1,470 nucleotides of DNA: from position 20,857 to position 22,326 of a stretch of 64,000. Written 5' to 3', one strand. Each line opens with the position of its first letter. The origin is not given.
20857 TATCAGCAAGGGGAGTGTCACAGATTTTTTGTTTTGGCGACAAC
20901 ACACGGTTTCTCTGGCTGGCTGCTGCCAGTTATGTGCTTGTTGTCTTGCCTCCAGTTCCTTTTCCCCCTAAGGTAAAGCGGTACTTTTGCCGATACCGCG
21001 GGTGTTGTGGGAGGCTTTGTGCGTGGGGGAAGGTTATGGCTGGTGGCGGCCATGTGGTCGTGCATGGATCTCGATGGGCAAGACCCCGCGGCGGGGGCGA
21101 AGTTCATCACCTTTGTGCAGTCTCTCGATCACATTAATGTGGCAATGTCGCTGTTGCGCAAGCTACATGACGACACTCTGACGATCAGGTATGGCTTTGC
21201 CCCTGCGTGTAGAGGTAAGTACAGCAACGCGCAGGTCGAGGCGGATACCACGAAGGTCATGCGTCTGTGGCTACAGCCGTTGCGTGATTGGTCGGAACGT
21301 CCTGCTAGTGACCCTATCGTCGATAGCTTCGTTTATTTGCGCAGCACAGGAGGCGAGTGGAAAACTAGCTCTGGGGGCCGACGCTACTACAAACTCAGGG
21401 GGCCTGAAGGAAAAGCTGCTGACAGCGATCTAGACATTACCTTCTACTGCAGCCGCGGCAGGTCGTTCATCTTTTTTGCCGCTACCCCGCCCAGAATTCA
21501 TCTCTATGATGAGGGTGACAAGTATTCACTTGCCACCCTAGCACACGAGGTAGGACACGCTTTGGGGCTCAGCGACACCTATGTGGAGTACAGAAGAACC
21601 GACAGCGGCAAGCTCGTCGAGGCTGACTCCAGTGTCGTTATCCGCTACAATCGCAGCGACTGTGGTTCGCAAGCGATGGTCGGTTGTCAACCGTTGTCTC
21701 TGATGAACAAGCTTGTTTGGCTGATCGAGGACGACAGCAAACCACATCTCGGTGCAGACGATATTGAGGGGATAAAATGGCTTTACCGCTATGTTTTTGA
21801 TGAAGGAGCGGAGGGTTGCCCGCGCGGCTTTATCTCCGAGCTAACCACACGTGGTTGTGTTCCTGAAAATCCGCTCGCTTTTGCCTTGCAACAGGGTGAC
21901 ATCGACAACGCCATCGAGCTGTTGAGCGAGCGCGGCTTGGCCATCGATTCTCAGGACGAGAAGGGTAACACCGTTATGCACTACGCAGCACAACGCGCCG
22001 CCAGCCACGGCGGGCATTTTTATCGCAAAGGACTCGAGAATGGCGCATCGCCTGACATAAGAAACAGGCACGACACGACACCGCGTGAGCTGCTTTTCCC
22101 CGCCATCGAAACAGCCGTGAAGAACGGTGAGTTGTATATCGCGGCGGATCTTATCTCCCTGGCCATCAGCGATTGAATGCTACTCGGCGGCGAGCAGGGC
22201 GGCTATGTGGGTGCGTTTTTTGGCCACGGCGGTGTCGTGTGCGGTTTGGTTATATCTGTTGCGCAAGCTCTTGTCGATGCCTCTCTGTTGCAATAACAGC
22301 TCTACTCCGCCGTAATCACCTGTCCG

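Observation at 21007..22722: Convergent pair of eukaryote-like ankyrin proteins: a zincin metalloprotease-ANK fusion and an ANK lipoprotein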

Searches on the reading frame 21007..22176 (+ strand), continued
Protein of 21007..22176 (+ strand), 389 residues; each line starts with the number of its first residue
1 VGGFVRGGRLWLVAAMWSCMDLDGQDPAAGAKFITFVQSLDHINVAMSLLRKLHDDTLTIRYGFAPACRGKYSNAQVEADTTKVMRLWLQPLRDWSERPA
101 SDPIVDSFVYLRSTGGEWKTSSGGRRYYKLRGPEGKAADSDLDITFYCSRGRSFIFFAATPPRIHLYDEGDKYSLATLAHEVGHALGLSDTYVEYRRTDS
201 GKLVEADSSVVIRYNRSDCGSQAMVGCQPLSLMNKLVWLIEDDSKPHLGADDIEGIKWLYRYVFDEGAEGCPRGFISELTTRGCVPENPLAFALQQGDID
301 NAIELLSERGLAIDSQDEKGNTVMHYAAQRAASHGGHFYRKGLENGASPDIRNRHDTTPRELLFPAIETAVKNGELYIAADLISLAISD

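Call 93: search_protein_families(library=ncbifam, proteins=[L068:3230-3988:+, L068:2101-3048:+, L068:4001-4453:+], max_evalue=0.00001)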
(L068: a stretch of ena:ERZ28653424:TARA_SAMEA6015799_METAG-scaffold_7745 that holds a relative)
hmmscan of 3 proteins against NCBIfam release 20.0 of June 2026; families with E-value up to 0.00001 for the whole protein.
L068:3230-3988:+ (252 aa): 66 families (the best 25 are shown)
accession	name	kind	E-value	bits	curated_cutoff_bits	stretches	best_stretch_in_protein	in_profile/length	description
NF004935.0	PRK06288.1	equivalog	3.1e-85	286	343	1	13-249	28-265/270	RNA polymerase sigma factor WhiG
TIGR02479.1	FliA_WhiG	subfamily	1.9e-82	276.3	189.6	1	23-246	1-223/224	FliA/WhiG family RNA polymerase sigma factor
NF005413.0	PRK06986.1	subfamily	2.6e-79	266.4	201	1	16-248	11-238/241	RNA polymerase sigma factor FliA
NF005809.0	PRK07670.1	equivalog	4.9e-71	239.2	326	1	16-247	21-251/255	FliA/WhiG family RNA polymerase sigma factor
NF004572.0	PRK05911.1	equivalog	1e-51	175.8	378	1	9-249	16-256/257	RNA polymerase sigma factor sigma-28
TIGR02937.1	sigma70-ECF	superfamily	1.3e-36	125.7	42.9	1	19-246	2-165/165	sigma-70 family RNA polymerase sigma factor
NF009091.0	PRK12427.1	equivalog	4.9e-36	124.6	339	1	22-244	19-229/233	FliA/WhiG family RNA polymerase sigma factor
TIGR02980.1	SigBFG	subfamily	3e-34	118.7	234.35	1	17-246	2-226/227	SigB/SigF/SigG family RNA polymerase sigma factor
TIGR02997.1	Sig70-cyanoRpoD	subfamily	1.1e-27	97.1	384.5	1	22-242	78-297/298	RNA polymerase sigma factor, RpoD/SigA family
NF041931.2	MzaA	equivalog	1.2e-24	87.2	800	1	14-244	471-703/726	MZA anti-phage system associated sigma-70 family RNA polymerase sigma factor MzaA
TIGR02393.1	RpoD_Cterm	equivalog_domain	1.7e-24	86.7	354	1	22-244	4-226/238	RNA polymerase sigma factor RpoD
NF005644.0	PRK07408.1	subfamily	2.7e-23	82.9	261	1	4-246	16-253/258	RNA polymerase sigma factor SigF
TIGR02394.1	rpoS_proteo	equivalog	3e-23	82.7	378.7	1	19-246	47-274/285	RNA polymerase sigma factor RpoS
NF004615.0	PRK05949.1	subfamily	4.6e-23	81.6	530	1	30-245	103-317/327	RNA polymerase sigma factor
NF004207.0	PRK05657.1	equivalog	4.3e-22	78.9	394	1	19-246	90-317/329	RNA polymerase sigma factor RpoS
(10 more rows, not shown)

L068:2101-3048:+ (315 aa): 1 family
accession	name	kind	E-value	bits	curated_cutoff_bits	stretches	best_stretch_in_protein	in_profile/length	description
TIGR03500.1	FliO_TIGR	equivalog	1.7e-10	40.8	55.25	1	165-235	3-70/70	flagellar biosynthetic protein FliO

L068:4001-4453:+ (150 aa): 0 families

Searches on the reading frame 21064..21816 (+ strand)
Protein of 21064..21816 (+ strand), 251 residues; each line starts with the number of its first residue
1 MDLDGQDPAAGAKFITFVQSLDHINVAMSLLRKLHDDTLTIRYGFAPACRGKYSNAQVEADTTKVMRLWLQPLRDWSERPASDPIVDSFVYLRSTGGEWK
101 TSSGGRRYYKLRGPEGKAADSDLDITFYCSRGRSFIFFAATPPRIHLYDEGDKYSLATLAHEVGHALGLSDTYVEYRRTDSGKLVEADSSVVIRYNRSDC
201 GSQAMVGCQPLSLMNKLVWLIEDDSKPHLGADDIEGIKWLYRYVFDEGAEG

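Call 32: search_solved_structures(query=A3, max_evalue=10, show_alignments=3)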
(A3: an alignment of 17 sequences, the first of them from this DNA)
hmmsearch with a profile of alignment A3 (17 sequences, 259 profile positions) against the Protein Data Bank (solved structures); distinct sequences matched with E-value up to 10: 105 (the best 60 are shown).
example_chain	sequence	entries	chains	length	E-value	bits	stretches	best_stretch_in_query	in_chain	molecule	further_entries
1ros_A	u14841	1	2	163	0.026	17.3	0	172-185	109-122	Macrophage metalloelastase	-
2wo8_A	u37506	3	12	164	0.03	17.1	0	172-185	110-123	MACROPHAGE METALLOELASTASE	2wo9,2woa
1utt_A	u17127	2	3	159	0.032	17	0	172-185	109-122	MACROPHAGE METALLOELASTASE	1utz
5cxa_A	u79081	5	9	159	0.034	16.9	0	172-185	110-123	Macrophage metalloelastase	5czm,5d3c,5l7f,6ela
1jiz_A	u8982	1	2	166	0.04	16.7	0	172-185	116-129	macrophage elastase MMP-12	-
2n8r_A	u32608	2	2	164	0.044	16.6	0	172-185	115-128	Macrophage metalloelastase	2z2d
2k2g_A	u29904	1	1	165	0.045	16.5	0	172-185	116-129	Macrophage metalloelastase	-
2k9c_A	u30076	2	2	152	0.047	16.5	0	172-185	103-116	Macrophage metalloelastase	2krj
5n5k_A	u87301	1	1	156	0.05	16.4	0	172-185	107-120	Macrophage metalloelastase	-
3ehx_A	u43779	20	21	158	0.052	16.3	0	172-185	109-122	Macrophage metalloelastase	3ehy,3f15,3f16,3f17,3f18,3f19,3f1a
1c7k_A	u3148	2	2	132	0.053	16.3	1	124-188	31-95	ZINC ENDOPROTEASE | ZINC PROTEASE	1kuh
1rmz_A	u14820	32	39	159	0.053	16.3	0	172-185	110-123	Macrophage metalloelastase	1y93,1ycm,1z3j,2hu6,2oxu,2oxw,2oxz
4hx3_A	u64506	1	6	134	0.054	16.3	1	124-188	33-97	Extracellular small neutral protease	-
1os2_A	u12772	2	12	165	0.054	16.2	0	172-185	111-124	Macrophage metalloelastase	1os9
4gr8_A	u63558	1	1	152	0.061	16.1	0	172-185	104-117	Macrophage metalloelastase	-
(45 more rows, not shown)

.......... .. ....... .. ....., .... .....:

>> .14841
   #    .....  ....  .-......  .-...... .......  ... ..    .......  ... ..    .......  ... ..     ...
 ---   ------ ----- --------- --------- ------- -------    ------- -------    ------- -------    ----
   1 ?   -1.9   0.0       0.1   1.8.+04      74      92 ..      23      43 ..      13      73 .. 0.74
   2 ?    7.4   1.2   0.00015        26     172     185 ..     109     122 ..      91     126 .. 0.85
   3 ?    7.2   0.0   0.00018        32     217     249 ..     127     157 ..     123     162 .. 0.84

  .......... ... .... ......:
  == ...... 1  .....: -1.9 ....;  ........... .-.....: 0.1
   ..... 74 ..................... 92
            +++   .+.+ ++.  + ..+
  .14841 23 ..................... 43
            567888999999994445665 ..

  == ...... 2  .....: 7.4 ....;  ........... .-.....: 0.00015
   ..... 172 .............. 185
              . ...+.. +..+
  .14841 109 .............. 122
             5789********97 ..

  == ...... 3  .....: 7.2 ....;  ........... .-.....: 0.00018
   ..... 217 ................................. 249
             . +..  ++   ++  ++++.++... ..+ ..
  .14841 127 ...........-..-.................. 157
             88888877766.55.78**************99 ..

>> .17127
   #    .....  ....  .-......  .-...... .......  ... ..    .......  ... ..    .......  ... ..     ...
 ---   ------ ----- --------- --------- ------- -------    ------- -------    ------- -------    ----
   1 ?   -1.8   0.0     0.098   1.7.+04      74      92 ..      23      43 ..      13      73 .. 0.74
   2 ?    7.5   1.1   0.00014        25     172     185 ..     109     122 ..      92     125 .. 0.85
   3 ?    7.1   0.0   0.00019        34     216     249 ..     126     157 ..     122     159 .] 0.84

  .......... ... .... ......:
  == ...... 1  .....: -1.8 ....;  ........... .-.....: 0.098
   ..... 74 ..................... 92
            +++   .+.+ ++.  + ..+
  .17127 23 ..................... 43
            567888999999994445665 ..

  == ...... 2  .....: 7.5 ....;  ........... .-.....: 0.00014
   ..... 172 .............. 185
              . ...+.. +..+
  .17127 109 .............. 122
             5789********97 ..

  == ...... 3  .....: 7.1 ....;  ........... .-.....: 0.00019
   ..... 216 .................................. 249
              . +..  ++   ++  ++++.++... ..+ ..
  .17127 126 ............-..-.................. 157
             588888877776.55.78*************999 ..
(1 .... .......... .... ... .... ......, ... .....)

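Call 42: search_protein_families(library=pfam, alignment_id=A3, max_evalue=0.01)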
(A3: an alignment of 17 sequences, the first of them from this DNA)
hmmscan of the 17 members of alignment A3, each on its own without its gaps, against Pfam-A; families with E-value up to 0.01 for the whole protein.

A. member 1, seq(251 aa): 1 family
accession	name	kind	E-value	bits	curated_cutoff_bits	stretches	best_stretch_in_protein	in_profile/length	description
PF00413.30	Peptidase_M10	-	0.00042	20.7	24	0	157-172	110-125/159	Matrixin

B. families by the number of members that match (of 17 scanned): 4 families
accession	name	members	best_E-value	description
PF00413.30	Peptidase_M10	15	1.7e-05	Matrixin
PF06262.17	Zincin_1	4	0.00087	Zincin-like metallopeptidase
PF05572.19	Peptidase_M43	1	0.0037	Pregnancy-associated plasma protein-A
PF13582.12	Reprolysin_3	1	0.0096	Metallo-peptidase family M12B Reprolysin-like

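Call 73: predict_structure(alignment_id=A3)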
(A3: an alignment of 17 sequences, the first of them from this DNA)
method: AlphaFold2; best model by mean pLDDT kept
length: 251 residues; sequences in the alignment: 17
mean_pLDDT: 74.4   pTM: 0.77
mean pLDDT of the five models: 74.4, 72.7, 72.5, 72.3, 72.0
residues with pLDDT >= 90: 75; 70-90: 86; 50-70: 47; < 50: 43
segments of 3 or more residues with pLDDT < 50: 1-16, 191-207, 219-222, 249-251
pLDDT, mean of each block of 10 residues (from residue 1): 30 46 68 93 89 94 96 92 93 82 77 70 93 86 90 89 89 60 55 44 43 63 68 84 69 37
secondary structure, 60 per line:
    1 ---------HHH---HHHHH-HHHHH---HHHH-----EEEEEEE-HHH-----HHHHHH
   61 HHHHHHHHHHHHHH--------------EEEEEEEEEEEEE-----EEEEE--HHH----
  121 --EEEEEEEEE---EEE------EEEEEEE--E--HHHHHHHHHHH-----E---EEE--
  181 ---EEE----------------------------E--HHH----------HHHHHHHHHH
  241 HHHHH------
elements in order: H16-20 H22-26 H30-33 E39-45 H55-74 E89-101 E107-111 E123-131 E135-137 E144-150 H156-166 E176-178 E184-186 H231-245

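Call 77: fold_search(model_id=the predicted structure, library=pdb)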
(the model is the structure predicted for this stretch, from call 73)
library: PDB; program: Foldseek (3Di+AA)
matches with E <= 10: 475; with E <= 0.001: 53
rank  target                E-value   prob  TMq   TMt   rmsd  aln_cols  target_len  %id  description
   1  1you_B                2.5e-05  1.00  0.40  0.58   5.0       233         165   16  Crystal structure of the catalytic domain of MMP-13 complexed with a potent pyrimidinetrione inhibitor (released 2005-03-15)
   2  4h2e_A                2.5e-05  1.00  0.38  0.55   5.0       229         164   17  Crystal structure of an MMP twin inhibitor complexing two MMP-9 catalytic domains (released 2013-04-24)
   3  1ztq_A                4.9e-05  1.00  0.40  0.59   6.0       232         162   17  Crystal structure of the catalytic domain of MMP-13 complexed with WAY-033 (released 2006-05-30)
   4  1qic_A                4.9e-05  1.00  0.39  0.58   5.2       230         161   17  CRYSTAL STRUCTURE OF STROMELYSIN CATALYTIC DOMAIN (released 2003-02-11)
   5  1mnc                  4.9e-05  1.00  0.40  0.59   6.1       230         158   18  STRUCTURE OF HUMAN NEUTROPHIL COLLAGENASE REVEALS LARGE S1' SPECIFICITY POCKET (released 1995-02-07)
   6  1bzs                  6.0e-05  1.00  0.40  0.57   5.5       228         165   18  CRYSTAL STRUCTURE OF MMP8 COMPLEXED WITH HMR2909 (released 2000-05-31)
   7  3tt4                  6.7e-05  1.00  0.37  0.55   6.4       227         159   18  Human MMP8 in complex with L-glutamate motif inhibitor (released 2012-06-20)
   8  2ozr_H                7.2e-05  1.00  0.39  0.57   4.6       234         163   17  MMP13 Catalytic Domain Complexed with 4-{[1-methyl-2,4-dioxo-6-(3-phenylprop-1-yn-1-yl)-1,4-dihydroquinazolin-3(2H)-yl (released 2007-07-24)
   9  2pjt_D                7.2e-05  1.00  0.39  0.57   5.6       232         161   17  Crystal structure of the catalytic domain of MMP-13 complexed with WAY-344 (released 2008-04-22)
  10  1fls                  7.2e-05  1.00  0.40  0.59   5.1       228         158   16  SOLUTION STRUCTURE OF THE CATALYTIC FRAGMENT OF HUMAN COLLAGENASE-3 (MMP-13) COMPLEXED WITH A HYDROXAMIC ACID INHIBITOR (released 2001-08-15)
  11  1rmz                  8.7e-05  1.00  0.38  0.57   5.9       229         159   14  Crystal structure of the catalytic domain of human MMP12 complexed with the inhibitor NNGH at 1.3 A resolution (released 2004-12-14)
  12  3kry_D                9.8e-05  1.00  0.39  0.58   4.6       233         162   17  Crystal structure of MMP-13 in complex with SC-78080 (released 2010-10-06)
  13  4xct                  9.8e-05  1.00  0.40  0.60   4.6       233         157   17  Crystal structure of a hydroxamate based inhibitor ARP101 (EN73) in complex with the MMP-9 catalytic domain. (released 2015-04-22)
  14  3kej_A                9.8e-05  1.00  0.39  0.56   5.5       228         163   16  Crystal Structure of Human MMP-13 complexed with a (pyridin-4-yl)-2H-tetrazole compound (released 2010-11-10)
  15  6esm                  1.1e-04  1.00  0.39  0.58   5.5       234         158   18  Crystal structure of MMP9 in complex with inhibitor BE4. (released 2018-05-16)
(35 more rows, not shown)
